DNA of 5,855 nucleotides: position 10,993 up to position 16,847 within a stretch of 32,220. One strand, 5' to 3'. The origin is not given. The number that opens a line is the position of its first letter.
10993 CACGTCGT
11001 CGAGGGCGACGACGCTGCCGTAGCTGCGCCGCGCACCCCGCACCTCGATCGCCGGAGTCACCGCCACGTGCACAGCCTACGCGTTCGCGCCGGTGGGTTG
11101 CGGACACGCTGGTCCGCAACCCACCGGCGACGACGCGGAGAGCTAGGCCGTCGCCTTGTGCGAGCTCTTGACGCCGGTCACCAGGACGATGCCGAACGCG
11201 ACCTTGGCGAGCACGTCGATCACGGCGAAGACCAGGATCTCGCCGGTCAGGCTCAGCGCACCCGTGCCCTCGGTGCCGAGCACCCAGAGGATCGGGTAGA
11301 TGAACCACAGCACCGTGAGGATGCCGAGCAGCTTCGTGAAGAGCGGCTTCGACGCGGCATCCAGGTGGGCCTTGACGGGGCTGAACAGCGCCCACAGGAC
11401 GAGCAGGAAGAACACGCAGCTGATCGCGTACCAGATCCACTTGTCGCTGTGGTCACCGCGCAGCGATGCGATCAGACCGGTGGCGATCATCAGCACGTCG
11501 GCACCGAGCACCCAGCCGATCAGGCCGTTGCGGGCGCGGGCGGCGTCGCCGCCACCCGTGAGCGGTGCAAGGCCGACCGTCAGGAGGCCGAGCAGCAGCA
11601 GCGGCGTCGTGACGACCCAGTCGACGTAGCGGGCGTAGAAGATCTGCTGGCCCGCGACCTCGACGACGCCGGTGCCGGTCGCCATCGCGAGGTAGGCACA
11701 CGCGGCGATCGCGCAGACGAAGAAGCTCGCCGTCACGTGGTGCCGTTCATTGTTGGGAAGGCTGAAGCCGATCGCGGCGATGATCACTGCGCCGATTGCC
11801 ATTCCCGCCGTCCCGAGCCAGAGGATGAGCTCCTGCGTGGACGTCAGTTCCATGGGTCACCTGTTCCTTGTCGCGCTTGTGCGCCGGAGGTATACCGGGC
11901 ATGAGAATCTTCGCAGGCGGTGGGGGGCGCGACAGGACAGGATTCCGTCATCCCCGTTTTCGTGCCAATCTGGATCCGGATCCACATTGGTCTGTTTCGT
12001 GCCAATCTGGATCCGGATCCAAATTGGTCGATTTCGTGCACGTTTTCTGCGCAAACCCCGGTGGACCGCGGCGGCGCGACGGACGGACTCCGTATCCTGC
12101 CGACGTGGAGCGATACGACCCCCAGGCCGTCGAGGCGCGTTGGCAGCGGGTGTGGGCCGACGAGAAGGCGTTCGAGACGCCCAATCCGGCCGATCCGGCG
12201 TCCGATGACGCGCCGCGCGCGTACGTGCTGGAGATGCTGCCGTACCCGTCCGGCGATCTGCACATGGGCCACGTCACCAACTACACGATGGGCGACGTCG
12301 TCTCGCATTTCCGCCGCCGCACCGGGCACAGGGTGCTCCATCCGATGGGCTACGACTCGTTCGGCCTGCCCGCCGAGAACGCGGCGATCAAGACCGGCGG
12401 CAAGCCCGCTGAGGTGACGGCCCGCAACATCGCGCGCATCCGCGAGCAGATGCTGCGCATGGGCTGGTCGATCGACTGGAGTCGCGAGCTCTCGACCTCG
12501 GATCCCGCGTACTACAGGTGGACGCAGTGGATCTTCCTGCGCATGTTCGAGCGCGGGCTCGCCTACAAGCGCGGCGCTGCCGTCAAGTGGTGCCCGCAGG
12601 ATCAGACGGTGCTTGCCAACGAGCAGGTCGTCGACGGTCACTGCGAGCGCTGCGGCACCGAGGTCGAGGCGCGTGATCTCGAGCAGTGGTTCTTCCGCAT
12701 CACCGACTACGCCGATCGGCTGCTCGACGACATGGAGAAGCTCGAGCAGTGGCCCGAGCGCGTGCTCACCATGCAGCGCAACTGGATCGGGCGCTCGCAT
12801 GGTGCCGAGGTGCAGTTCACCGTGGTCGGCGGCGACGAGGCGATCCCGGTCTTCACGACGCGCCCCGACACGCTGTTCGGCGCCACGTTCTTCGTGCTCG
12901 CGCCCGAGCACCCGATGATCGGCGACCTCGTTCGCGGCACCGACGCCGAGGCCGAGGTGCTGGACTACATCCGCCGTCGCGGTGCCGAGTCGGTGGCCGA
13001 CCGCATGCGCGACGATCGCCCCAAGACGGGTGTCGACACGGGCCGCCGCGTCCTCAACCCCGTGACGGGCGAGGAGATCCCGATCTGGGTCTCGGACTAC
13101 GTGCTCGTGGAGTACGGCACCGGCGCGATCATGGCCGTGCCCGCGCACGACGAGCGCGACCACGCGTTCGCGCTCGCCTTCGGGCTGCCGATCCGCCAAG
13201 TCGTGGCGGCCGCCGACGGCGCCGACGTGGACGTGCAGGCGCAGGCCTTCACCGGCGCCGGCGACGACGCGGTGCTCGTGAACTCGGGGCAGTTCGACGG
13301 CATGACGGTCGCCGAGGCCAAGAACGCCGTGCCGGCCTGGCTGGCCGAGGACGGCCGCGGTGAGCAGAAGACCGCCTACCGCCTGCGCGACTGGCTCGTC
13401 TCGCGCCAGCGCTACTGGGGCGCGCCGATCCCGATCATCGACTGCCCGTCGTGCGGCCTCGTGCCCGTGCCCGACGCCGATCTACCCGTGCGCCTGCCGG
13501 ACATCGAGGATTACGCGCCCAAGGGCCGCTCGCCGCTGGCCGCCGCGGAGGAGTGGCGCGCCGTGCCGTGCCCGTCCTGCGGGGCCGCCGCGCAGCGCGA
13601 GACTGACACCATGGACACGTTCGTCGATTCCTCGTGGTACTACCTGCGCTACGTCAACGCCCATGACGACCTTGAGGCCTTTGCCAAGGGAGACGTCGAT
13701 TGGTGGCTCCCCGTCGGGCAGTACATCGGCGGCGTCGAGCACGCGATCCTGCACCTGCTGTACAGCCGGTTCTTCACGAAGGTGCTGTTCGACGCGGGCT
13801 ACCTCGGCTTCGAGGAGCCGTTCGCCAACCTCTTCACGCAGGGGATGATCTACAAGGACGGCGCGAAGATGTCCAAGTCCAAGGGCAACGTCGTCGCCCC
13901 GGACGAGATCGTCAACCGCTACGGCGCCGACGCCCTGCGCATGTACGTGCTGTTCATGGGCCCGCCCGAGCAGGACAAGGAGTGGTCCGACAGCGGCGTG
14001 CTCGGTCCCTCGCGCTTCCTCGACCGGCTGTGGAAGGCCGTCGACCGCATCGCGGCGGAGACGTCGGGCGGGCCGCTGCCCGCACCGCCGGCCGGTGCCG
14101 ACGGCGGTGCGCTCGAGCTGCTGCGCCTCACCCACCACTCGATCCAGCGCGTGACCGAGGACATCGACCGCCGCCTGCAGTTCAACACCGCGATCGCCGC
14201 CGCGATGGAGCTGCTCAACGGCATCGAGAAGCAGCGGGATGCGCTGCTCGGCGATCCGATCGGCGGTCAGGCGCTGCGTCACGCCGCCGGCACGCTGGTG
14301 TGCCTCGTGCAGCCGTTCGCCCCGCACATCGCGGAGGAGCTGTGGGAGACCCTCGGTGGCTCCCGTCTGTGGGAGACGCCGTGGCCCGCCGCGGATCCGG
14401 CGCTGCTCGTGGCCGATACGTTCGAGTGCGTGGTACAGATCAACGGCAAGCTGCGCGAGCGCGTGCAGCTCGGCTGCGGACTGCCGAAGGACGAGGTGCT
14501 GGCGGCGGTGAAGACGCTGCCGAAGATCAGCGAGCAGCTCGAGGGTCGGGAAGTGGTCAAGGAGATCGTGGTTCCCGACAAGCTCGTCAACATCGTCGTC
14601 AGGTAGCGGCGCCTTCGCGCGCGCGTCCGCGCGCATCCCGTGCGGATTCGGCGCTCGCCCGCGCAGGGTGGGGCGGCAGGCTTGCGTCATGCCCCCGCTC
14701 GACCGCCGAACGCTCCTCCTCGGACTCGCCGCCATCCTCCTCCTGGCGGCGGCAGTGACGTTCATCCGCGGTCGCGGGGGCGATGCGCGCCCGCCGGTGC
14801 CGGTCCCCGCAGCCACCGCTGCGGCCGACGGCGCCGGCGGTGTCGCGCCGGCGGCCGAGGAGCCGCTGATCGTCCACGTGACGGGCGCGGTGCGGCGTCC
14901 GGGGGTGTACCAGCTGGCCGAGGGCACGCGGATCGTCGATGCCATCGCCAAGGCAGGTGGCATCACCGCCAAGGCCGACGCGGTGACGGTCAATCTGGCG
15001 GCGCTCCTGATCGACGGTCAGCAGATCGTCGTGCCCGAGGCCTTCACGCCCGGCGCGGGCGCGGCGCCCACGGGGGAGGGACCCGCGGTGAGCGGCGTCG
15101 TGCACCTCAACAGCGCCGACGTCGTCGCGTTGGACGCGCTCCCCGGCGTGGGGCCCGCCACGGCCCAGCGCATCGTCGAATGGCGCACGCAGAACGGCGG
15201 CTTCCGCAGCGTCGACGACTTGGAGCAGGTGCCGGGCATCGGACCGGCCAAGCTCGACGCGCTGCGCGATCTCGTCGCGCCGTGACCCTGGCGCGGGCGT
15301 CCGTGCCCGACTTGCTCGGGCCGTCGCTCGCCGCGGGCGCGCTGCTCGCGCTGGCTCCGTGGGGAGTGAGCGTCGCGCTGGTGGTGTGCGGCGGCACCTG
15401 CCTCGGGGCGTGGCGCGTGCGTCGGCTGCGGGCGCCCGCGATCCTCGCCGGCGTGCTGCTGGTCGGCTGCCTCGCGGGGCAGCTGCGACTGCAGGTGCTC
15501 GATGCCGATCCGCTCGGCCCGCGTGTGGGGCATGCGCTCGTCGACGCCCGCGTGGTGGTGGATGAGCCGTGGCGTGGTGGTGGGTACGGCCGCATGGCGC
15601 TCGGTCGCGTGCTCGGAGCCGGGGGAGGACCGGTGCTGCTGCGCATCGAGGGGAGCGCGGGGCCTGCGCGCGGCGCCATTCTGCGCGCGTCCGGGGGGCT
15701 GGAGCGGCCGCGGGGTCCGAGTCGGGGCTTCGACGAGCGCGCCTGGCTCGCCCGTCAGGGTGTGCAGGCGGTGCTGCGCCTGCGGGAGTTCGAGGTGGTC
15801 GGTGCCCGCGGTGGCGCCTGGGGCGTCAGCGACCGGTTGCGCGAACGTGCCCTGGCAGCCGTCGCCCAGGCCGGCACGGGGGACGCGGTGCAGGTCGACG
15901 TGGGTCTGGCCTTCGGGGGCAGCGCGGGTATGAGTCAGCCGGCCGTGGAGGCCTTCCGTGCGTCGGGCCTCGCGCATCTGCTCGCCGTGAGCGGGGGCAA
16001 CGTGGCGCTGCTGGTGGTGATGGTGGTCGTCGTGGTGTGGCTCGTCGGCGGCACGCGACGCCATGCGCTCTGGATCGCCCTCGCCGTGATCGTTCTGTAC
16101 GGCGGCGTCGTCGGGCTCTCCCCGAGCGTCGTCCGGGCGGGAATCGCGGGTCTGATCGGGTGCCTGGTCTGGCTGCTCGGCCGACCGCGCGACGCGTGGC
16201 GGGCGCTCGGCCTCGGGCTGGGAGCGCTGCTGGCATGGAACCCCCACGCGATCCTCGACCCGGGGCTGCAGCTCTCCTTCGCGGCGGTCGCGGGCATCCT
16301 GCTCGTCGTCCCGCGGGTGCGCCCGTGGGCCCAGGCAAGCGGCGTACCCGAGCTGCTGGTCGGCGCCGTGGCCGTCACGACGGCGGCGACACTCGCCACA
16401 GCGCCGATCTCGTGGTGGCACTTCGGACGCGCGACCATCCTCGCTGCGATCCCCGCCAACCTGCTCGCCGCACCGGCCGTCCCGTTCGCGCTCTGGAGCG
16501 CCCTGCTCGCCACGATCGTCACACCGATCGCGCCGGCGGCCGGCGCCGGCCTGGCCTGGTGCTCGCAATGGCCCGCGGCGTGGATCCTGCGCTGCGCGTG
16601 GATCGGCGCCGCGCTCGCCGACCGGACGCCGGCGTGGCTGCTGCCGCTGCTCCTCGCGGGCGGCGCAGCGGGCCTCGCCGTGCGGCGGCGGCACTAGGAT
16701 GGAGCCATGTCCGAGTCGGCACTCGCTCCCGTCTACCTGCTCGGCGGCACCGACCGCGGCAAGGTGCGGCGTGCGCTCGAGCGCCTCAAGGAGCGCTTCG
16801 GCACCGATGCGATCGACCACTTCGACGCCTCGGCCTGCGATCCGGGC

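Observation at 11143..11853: Bacteriorhodopsin-like rhodopsin with Gly at the Asp96 donor position (DTG) in a high-GC actinobacterial housekeeping neighbourhood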

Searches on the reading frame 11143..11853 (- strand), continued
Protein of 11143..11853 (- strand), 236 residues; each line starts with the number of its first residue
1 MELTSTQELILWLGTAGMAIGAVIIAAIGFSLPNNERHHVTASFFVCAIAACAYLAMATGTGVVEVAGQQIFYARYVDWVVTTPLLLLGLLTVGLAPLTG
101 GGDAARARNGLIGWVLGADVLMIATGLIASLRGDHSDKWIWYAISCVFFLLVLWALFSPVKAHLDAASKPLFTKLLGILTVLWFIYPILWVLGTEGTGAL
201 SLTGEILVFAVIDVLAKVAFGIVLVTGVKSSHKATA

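Call 77: fold_search(model_id=the predicted structure, library=pdb)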
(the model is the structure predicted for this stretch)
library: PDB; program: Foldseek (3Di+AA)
matches with E <= 10: 1091; with E <= 0.001: 361
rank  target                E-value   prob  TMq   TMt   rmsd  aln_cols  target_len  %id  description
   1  6kfq                  1.6e-14  1.00  0.88  0.90   1.7       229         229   37  Crystal structure of thermophilic rhodopsin from Rubrobacter xylanophilus (released 2020-04-08)
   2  8xx8_D                1.9e-14  1.00  0.92  0.85   1.8       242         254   35  Structure of Glycilhalorhodopsin from Salinarimonas soli (released 2024-10-16)
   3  8xx8_B                2.1e-14  1.00  0.92  0.86   1.8       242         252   35  Structure of Glycilhalorhodopsin from Salinarimonas soli (released 2024-10-16)
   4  8xx8_C                2.5e-14  1.00  0.91  0.84   2.2       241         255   34  Structure of Glycilhalorhodopsin from Salinarimonas soli (released 2024-10-16)
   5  8xx8_A                2.9e-14  1.00  0.92  0.86   1.7       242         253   35  Structure of Glycilhalorhodopsin from Salinarimonas soli (released 2024-10-16)
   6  6lm0_B                4.3e-14  1.00  0.84  0.87   2.0       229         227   37  The crystal structure of cyanorhodopsin (CyR) N2098R from cyanobacteria Calothrix sp. NIES-2098 (released 2020-10-21)
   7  6gyh                  5.2e-14  1.00  0.84  0.88   2.0       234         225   35  Crystal structure of the light-driven proton pump Coccomyxa subellipsoidea Rhodopsin CsR (released 2019-03-27)
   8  5br2                  8.3e-14  1.00  0.84  0.92   1.7       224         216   35  Structure of bacteriorhodopsin crystallized from ND-MSP1 (released 2016-09-14)
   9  4hyx_A                8.3e-14  1.00  0.84  0.87   2.2       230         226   35  Crystal Structure Analysis of the Bacteriorhodopsin in Facial Amphiphile-4 DMPC Bicelle (released 2013-03-20)
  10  1vgo_B                8.7e-14  1.00  0.84  0.84   1.9       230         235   39  Crystal Structure of Archaerhodopsin-2 (released 2005-10-04)
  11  3ns0                  8.7e-14  1.00  0.84  0.89   2.2       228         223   35  X-ray structure of bacteriorhodopsin (released 2011-05-11)
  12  4md1                  9.1e-14  1.00  0.83  0.87   2.2       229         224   35  Orange species of bacteriorhodopsin from Halobacterium salinarum (released 2014-10-08)
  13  3har                  9.1e-14  1.00  0.83  0.87   2.5       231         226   35  Crystal structure of bacteriorhodopsin mutant I148V crystallized from bicelles (released 2009-09-22)
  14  1qhj                  1.0e-13  1.00  0.84  0.87   2.5       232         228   34  X-RAY STRUCTURE OF BACTERIORHODOPSIN GROWN IN LIPIDIC CUBIC PHASES (released 1999-07-21)
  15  6lm1_A                1.0e-13  1.00  0.83  0.87   2.1       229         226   38  The crystal structure of cyanorhodopsin (CyR) N4075R from cyanobacteria Tolypothrix sp. NIES-4075 (released 2020-10-21)
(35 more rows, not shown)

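Call 81: list_cluster_members(proteins=[P0124, P0127, P0135, P0149, P0126, P0131, P0125, P0129])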
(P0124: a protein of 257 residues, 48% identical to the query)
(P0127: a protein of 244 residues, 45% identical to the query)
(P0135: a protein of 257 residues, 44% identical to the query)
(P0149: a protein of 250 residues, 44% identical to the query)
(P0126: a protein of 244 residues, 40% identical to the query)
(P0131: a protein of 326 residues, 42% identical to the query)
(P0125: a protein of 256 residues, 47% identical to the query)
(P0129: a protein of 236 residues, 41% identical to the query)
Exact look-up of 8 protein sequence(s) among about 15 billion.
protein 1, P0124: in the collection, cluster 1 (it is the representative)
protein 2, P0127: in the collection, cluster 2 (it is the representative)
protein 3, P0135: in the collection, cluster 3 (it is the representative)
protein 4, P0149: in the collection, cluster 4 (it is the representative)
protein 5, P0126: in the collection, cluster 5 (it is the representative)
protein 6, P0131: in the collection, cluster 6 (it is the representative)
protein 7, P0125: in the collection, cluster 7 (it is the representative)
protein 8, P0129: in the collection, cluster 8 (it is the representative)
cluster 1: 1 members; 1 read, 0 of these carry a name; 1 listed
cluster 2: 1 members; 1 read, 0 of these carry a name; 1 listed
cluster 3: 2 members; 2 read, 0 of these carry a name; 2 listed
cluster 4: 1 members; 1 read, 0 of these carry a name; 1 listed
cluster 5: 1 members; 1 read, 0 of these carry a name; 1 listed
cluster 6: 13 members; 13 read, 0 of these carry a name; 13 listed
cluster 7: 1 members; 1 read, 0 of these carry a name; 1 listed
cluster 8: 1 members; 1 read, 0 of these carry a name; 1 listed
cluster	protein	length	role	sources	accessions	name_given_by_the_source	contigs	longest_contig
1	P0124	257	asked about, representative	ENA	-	-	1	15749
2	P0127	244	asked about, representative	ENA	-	-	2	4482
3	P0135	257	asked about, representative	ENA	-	-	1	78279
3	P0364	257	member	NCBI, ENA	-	-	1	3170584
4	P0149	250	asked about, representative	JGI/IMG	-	-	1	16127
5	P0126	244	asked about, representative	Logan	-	-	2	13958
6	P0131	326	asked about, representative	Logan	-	-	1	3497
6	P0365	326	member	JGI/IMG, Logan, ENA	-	-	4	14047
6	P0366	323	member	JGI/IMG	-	-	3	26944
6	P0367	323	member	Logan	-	-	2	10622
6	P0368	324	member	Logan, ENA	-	-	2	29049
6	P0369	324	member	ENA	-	-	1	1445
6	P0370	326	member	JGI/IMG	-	-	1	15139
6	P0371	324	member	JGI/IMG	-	-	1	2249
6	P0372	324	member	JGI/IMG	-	-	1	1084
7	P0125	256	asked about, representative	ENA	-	-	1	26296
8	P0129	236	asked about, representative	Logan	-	-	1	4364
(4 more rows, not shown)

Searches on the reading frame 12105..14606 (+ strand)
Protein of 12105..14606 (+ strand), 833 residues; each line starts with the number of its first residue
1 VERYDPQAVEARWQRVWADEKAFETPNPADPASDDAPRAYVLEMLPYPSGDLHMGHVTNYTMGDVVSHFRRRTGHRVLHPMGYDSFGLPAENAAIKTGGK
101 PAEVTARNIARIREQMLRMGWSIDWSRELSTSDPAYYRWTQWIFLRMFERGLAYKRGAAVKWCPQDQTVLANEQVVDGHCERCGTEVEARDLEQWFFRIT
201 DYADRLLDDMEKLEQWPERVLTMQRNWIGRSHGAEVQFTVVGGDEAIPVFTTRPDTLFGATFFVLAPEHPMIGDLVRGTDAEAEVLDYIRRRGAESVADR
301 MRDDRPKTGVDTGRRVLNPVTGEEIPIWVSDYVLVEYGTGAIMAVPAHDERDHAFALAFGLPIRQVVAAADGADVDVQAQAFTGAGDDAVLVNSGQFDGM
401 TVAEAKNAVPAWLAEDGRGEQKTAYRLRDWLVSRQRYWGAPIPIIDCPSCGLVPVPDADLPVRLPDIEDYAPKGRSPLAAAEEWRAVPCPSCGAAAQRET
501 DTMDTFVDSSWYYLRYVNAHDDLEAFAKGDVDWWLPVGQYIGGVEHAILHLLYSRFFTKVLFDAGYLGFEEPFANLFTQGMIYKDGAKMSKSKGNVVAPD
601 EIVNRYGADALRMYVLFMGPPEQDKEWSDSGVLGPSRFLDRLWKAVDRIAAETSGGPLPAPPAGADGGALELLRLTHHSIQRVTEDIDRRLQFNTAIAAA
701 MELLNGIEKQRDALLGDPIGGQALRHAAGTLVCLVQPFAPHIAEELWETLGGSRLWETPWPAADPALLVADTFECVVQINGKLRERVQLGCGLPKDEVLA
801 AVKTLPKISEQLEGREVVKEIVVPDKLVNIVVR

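Call 39: search_protein_families(library=pfam, proteins=[window:12105-14606:+], max_evalue=0.0001)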
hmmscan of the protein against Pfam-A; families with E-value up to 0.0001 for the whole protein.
window:12105-14606:+ (833 aa): 5 families
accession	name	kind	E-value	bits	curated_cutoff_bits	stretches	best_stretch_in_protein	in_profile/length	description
PF13603.12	tRNA-synt_1_2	-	1.9e-64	217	25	1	225-413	1-184/185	Leucyl-tRNA synthetase, editing domain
PF00133.28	tRNA-synt_1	-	5.8e-49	167.4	22.7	2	13-228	2-225/414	tRNA synthetases class I (I, L, M and V)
PF09334.17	tRNA-synt_1g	-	6.4e-36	124.4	20.1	2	41-187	3-146/391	tRNA synthetases class I (M)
PF08264.19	Anticodon_1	-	8.5e-18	65.1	25.1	1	671-796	3-145/148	Anticodon-binding domain of tRNA ligase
PF01921.24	tRNA-synt_1f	-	9.3e-05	21.9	27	0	581-629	275-322/360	tRNA synthetases class I (K)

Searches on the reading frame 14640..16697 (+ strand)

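Call 40: search_protein_families(library=pfam, proteins=[window:14640-16697:+], max_evalue=0.0001)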
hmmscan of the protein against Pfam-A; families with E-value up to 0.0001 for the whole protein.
window:14640-16697:+ (685 aa): 2 families
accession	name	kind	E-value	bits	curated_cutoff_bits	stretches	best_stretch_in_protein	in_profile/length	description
PF03772.21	Competence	-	5.4e-45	154.3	23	1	423-680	1-265/270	Competence protein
PF13567.11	DUF4131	-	2.2e-11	44.1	31.6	1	240-385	4-163/165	Domain of unknown function (DUF4131)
